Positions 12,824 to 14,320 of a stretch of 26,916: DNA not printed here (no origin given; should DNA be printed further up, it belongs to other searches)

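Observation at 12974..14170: Intact bacterial-type Tgt in an archaeon, with a queuine-salvage-like GGSLG pocket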

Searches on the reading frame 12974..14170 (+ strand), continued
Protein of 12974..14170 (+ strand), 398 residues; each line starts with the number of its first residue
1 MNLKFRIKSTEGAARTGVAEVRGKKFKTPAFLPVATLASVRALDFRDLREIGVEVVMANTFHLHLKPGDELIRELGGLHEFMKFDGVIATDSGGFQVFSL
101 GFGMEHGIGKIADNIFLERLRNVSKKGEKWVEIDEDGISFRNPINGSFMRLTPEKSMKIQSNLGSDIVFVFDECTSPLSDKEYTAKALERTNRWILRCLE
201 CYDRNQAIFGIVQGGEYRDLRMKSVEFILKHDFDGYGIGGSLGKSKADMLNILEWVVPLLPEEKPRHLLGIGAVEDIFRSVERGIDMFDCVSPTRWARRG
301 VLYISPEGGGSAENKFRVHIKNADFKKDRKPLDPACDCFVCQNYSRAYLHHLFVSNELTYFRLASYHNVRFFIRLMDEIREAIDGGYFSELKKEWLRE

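Call 51: find_related_loci(query=A3, collection=genome_contigs, flank=6000)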
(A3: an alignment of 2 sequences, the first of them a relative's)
Query A3 (225 aa) in genome_contigs; peptide patterns used: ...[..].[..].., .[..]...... (x = any residue, [..] = any of these).
124 stretches matched a pattern; 97 encode a relative of the query (tblastn E <= 1e-3); the best 80 are kept; 80 distinct loci.
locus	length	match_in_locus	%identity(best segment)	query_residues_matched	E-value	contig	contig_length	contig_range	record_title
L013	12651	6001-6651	76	8-224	3e-112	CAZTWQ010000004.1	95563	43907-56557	MAG TPA_asm: uncultured Methanosarcinales archaeon isolate binchicken_co28_237 genome assembly, contig: NODE_154_length_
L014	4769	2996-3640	79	1-215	1e-112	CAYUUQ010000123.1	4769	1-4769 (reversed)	MAG TPA_asm: uncultured Methanosarcinales archaeon isolate SRP077602_co7_489 genome assembly, contig: NODE_67922_length_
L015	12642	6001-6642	76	8-221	2e-109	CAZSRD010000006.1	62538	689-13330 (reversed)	MAG TPA_asm: uncultured Methanosarcinales archaeon isolate SRP178699_co1_479 genome assembly, contig: NODE_380_length_62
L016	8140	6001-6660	72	2-221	3e-108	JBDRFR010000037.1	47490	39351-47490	MAG: Nanoarchaeota archaeon isolate MEGAHIT-group-1.382 k141_1912356, whole genome shotgun sequence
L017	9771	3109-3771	73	1-221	9e-107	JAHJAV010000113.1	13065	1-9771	MAG: Nanoarchaeota archaeon isolate Modern_marine.mb.228 Modern_marine.mb.228_k141_2274636, whole genome shotgun sequenc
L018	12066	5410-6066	74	3-221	6e-106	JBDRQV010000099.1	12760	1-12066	MAG: Nanoarchaeota archaeon isolate MEGAHIT-group-2.61 k141_246835, whole genome shotgun sequence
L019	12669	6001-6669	70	1-223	1e-105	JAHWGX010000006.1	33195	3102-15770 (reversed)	MAG: Candidatus Woesearchaeota archaeon isolate FT1_083 k127_6244722, whole genome shotgun sequence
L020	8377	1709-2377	71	1-223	3e-105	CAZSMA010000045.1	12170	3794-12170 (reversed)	MAG TPA_asm: uncultured Methanosarcinales archaeon isolate SRP256446_co1_47 genome assembly, contig: NODE_2505_length_12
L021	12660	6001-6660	71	2-221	2e-105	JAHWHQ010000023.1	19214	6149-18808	MAG: Candidatus Woesearchaeota archaeon isolate MP5_5_87 k127_16978352, whole genome shotgun sequence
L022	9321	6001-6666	72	1-224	5e-105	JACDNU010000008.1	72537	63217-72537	MAG: Archaeoglobus sp. isolate GB_MAG3_049 c_000000000312, whole genome shotgun sequence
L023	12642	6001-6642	71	8-221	3e-104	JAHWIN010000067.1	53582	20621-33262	MAG: Candidatus Woesearchaeota archaeon isolate YT1_767 k127_55024866, whole genome shotgun sequence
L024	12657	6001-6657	72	1-221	4e-104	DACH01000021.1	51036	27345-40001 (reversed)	MAG TPA_asm: Archaeoglobus sp. UBA234 UBA234_contig_89, whole genome shotgun sequence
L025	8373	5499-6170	68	1-224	4e-104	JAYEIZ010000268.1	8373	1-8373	MAG: Nanoarchaeota archaeon isolate MAG177 MAG177_268, whole genome shotgun sequence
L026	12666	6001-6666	72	1-224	9e-104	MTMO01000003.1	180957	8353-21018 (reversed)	MAG: Archaeoglobus sp. JdFR-27 JGI24020J35080_1000028, whole genome shotgun sequence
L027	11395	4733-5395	70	1-221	4e-103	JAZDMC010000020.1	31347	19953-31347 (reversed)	MAG: Candidatus Woesearchaeota archaeon isolate MEGAHIT-group-0.632 k141_11857927, whole genome shotgun sequence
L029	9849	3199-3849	72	1-219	1e-101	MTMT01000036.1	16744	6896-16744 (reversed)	MAG: Archaeoglobus sp. JdFR-32 JGI24020J35080_1000990, whole genome shotgun sequence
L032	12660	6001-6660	67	2-223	6e-99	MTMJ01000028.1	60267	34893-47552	MAG: Archaeoglobus sp. JdFR-22 JGI24020J35080_1000206, whole genome shotgun sequence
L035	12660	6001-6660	65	1-222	1e-96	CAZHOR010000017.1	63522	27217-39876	MAG TPA_asm: uncultured archaeon isolate SRP141376_co2_3 genome assembly, contig: NODE_1180_length_63522_cov_8.937889, w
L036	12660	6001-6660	64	1-222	7e-96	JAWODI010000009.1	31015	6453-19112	MAG: Archaeoglobaceae archaeon isolate BLK5-2.bin.126 k191_256019, whole genome shotgun sequence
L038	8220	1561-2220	64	1-222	2e-94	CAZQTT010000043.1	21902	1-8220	MAG TPA_asm: uncultured archaeon isolate SRP141376_co1_22 genome assembly, contig: NODE_5153_length_21902_cov_11.687371,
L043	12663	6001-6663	62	1-221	4e-88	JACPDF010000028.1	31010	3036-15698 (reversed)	MAG: Candidatus Woesearchaeota archaeon isolate NC_groundwater_302_Ag_B-0.1um_38_13 S7_GD2017_3_B1_scaffold_489, whole g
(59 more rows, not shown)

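Call 63: search_protein_families(library=pfam, proteins=[L024:6845-7432:+, L024:7467-8858:+, L024:10239-12398:+, L036:7908-9194:-, L032:5379-5717:-, L026:4372-5877:+, L029:4726-5253:-, L013:6661-7260:-, L043:8583-9542:-, L012:11183-11695:-], max_evalue=0.001)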
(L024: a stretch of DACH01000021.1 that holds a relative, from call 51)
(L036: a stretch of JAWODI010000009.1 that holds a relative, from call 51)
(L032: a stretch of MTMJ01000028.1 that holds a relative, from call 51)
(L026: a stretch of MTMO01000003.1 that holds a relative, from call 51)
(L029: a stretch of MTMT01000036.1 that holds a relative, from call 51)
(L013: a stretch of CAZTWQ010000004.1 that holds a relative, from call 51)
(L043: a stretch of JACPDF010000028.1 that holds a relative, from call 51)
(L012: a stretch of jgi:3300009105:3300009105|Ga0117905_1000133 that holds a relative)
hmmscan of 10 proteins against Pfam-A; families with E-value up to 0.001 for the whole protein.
L024:6845-7432:+ (196 aa): 0 families

L024:7467-8858:+ (464 aa): 0 families

L024:10239-12398:+ (720 aa): 12 families
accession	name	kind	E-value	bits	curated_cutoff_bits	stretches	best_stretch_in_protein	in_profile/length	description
PF13426.13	PAS_9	-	8.3e-32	110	27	3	386-482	4-103/103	PAS domain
PF00989.32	PAS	-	2.4e-31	108.5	22.6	3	374-471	2-101/113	PAS fold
PF08448.16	PAS_4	-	6.8e-25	87.9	23.1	2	381-483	3-108/110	PAS fold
PF08447.18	PAS_3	-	6.1e-23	81.3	25.6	2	155-225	3-75/89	PAS fold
PF02518.31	HATPase_c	-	2.3e-22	80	26.4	1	593-693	5-109/111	Histidine kinase-, DNA gyrase B-, and HSP90-like ATPase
PF13188.13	PAS_8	-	1.1e-15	57.3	21.8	1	373-436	1-63/65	PAS domain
PF24820.1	Diguanyl_cycl_sensor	-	4.4e-08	33.5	28.1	1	386-452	9-73/109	Diguanylate cyclase-like sensor domain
PF13581.12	HATPase_c_2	-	5.9e-06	26.8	27.4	1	600-674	38-113/127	Histidine kinase-like ATPase domain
PF00512.31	HisKA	-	5.9e-05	23.5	26.9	1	498-552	3-61/66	His Kinase A (phospho-acceptor) domain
PF14501.12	HATPase_c_5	-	0.00014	22.2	22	1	593-679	5-90/102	GHKL domain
PF14598.12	PAS_11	-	0.00043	20.7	25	0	160-201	21-62/109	PAS domain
PF08670.17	MEKHLA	-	0.00088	19.6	23.7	0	279-338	53-114/143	MEKHLA domain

L036:7908-9194:- (429 aa): 4 families
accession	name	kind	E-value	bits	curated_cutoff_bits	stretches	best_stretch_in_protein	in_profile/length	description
PF08489.16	TiaS_FLD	-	3.3e-37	127.6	21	1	149-261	1-116/116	TiaS FLD domain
PF22641.2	TiaS_TCKD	-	9.5e-29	100.8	27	1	12-69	1-57/156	TiaS TCKD domain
PF23783.1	Zn_ribbon_TiaS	-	7e-16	58.1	27.3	1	358-398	1-41/41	TiaS C-terminal zinc ribbon domain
PF01336.31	tRNA_anti-codon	-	4.8e-08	33.3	27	1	278-355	2-74/75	OB-fold nucleic acid binding domain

L032:5379-5717:- (113 aa): 0 families

L026:4372-5877:+ (502 aa): 3 families
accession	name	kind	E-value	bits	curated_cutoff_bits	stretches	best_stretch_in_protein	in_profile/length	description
PF00152.25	tRNA-synt_2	-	6.5e-82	275.5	25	1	148-480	2-306/308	tRNA synthetases class II (D, K and N)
PF01336.31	tRNA_anti-codon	-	4e-18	65.6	27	1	56-131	1-75/75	OB-fold nucleic acid binding domain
PF01409.25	tRNA-synt_2d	-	2.1e-05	24.6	19.8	1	244-307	109-171/246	tRNA synthetases class II core domain (F)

L029:4726-5253:- (176 aa): 0 families

L013:6661-7260:- (200 aa): 0 families

L043:8583-9542:- (320 aa): 1 family
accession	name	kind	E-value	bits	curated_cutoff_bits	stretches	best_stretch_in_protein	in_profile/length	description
PF02661.23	Fic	-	3e-19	70.1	24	1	159-261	2-93/93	Fic/DOC family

L012:11183-11695:- (171 aa): 0 families

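Call 64: find_related_loci(query=window:12974-14167:+, collection=genome_contigs, flank=10000)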
Query window:12974-14167:+ (398 aa) in genome_contigs; peptide patterns used: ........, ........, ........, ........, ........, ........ (x = any residue, [..] = any of these).
148 stretches matched a pattern; 87 encode a relative of the query (tblastn E <= 1e-3); the best 80 are kept; 80 distinct loci.
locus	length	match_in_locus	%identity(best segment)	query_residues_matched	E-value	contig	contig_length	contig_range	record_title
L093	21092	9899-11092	93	1-398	0e+0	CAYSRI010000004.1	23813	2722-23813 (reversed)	MAG TPA_asm: uncultured archaeon isolate binchicken_co1_20 genome assembly, contig: NODE_1213_length_23813_cov_3.542175,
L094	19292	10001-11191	93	1-397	0e+0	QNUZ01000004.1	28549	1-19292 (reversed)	MAG: Archaeoglobi archaeon isolate WYZ-LMO2 Archaeoglobi_archaeon_WYZ-LMO2_contig-4, whole genome shotgun sequence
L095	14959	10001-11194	88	1-398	0e+0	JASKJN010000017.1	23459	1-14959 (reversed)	MAG: Archaeoglobaceae archaeon isolate DJKA128_NP-F35_bin.22 scaffold_340, whole genome shotgun sequence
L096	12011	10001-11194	87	1-398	0e+0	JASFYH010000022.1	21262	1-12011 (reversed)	MAG: Archaeoglobales archaeon isolate JZ-3_D_bin_138 NODE_22_length_21262_cov_4.135273, whole genome shotgun sequence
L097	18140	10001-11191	78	1-396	0e+0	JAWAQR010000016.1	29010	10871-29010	MAG: Archaeoglobaceae archaeon isolate ZMQL_201709_bins_20 ZMQL_201709_bins_20_scaffold_16, whole genome shotgun sequenc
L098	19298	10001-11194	78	1-397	0e+0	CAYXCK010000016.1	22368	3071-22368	MAG TPA_asm: uncultured archaeon isolate SRP104967_co1_35 genome assembly, contig: NODE_778_length_22368_cov_57.811724,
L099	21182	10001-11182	77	3-396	0e+0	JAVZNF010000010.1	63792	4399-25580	MAG: Archaeoglobaceae archaeon isolate DRTY-6_201912_bins_46 DRTY-6_201912_bins_46_scaffold_10, whole genome shotgun seq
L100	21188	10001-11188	76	1-396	0e+0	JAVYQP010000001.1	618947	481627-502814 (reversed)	MAG: Archaeoglobaceae archaeon isolate DRTY-1_201901_bins_47 DRTY-1_201901_bins_47_scaffold_1, whole genome shotgun sequ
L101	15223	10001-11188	76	1-396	0e+0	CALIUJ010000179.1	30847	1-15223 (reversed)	MAG: uncultured Archaeoglobaceae archaeon isolate S1_Bin_MAXBIN__075_sub_1 genome assembly, contig: c_000000458816, whol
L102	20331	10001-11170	78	9-397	0e+0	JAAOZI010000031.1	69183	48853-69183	MAG: Archaeoglobales archaeon isolate SJ3.Bin61 k141_367146, whole genome shotgun sequence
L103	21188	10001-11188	76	1-396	0e+0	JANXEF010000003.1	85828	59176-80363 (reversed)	MAG: Archaeoglobaceae archaeon isolate SKYB47 NODE_3_length_85828_cov_9.957855, whole genome shotgun sequence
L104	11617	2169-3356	75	1-396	0e+0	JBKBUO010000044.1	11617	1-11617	MAG: Archaeoglobaceae archaeon isolate 21I_069.bin.26 NODE_45_length_11617_cov_11.156672, whole genome shotgun sequence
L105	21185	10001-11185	71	2-396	0e+0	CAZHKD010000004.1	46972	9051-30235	MAG TPA_asm: uncultured archaeon isolate SRP216583_co2_132 genome assembly, contig: NODE_357_length_46972_cov_34.320758,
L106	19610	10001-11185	71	2-396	0e+0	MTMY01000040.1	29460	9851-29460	MAG: Archaeoglobus sp. JdFR-37 JGI24020J35080_1000501, whole genome shotgun sequence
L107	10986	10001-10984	88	1-328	0e+0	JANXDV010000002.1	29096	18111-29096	MAG: Archaeoglobaceae archaeon isolate SKYB18 NODE_2_length_29096_cov_18.159792, whole genome shotgun sequence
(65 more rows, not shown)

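Call 68: find_related_loci(query=A4, collection=genome_contigs, flank=3000)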
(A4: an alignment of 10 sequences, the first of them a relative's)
Query A4 (217 aa) in genome_contigs; peptide patterns used: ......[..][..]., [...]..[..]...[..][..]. (x = any residue, [..] = any of these).
599 stretches matched a pattern (row limit reached: there are more); 557 encode a relative of the query (tblastn E <= 1e-3); the best 80 are kept; 80 distinct loci.
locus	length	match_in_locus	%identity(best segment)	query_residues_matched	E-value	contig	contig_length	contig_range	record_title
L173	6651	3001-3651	82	1-217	6e-122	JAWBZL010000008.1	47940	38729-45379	MAG: Archaeoglobaceae archaeon isolate JZ-1_201901_bins_60 JZ-1_201901_bins_60_scaffold_8, whole genome shotgun sequence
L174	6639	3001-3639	80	1-213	5e-119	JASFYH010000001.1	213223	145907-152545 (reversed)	MAG: Archaeoglobales archaeon isolate JZ-3_D_bin_138 NODE_1_length_213223_cov_4.115159, whole genome shotgun sequence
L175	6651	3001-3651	79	1-217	1e-118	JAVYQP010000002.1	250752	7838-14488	MAG: Archaeoglobaceae archaeon isolate DRTY-1_201901_bins_47 DRTY-1_201901_bins_47_scaffold_2, whole genome shotgun sequ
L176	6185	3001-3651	78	1-217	4e-118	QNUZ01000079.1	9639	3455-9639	MAG: Archaeoglobi archaeon isolate WYZ-LMO2 Archaeoglobi_archaeon_WYZ-LMO2_contig-79, whole genome shotgun sequence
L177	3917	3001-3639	78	1-213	6e-116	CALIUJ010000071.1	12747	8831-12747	MAG: uncultured Archaeoglobaceae archaeon isolate S1_Bin_MAXBIN__075_sub_1 genome assembly, contig: c_000000064616, whol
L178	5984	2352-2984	76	7-217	7e-111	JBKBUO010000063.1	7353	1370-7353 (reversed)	MAG: Archaeoglobaceae archaeon isolate 21I_069.bin.26 NODE_65_length_7353_cov_10.249038, whole genome shotgun sequence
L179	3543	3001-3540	79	1-180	2e-100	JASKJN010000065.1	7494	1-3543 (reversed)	MAG: Archaeoglobaceae archaeon isolate DJKA128_NP-F35_bin.22 scaffold_2611, whole genome shotgun sequence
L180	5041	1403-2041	69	1-213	1e-99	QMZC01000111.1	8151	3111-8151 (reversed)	MAG: Archaeoglobales archaeon isolate B5_G16 B5_Guay16_scaffold_07711, whole genome shotgun sequence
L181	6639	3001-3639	67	1-213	2e-98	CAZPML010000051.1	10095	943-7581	MAG TPA_asm: uncultured archaeon isolate binchicken_co6_203 genome assembly, contig: NODE_8240_length_10095_cov_4.976195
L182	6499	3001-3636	68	2-213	3e-98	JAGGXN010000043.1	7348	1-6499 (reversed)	MAG: Archaeoglobaceae archaeon isolate AUK153 PB_MBMC_107_c_000000000234, whole genome shotgun sequence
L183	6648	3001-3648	65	2-217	2e-97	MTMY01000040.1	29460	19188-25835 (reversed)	MAG: Archaeoglobus sp. JdFR-37 JGI24020J35080_1000501, whole genome shotgun sequence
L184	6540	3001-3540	80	38-217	2e-97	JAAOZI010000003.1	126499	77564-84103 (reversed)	MAG: Archaeoglobales archaeon isolate SJ3.Bin61 k141_497944, whole genome shotgun sequence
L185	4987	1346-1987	65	1-214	1e-96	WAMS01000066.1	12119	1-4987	MAG: Geoglobus sp. isolate S139_78_esom k151_292890, whole genome shotgun sequence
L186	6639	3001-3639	66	2-214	3e-96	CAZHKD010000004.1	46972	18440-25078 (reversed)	MAG TPA_asm: uncultured archaeon isolate SRP216583_co2_132 genome assembly, contig: NODE_357_length_46972_cov_34.320758,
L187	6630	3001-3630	66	4-213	2e-95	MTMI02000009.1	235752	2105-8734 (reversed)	MAG: Candidatus Mnemosynella biddleae isolate JdFR-21 NRA7_88_55_length_235752_cov_36, whole genome shotgun sequence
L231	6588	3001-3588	51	11-213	2e-64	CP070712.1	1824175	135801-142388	MAG: Thermoplasmatales archaeon isolate bin50 chromosome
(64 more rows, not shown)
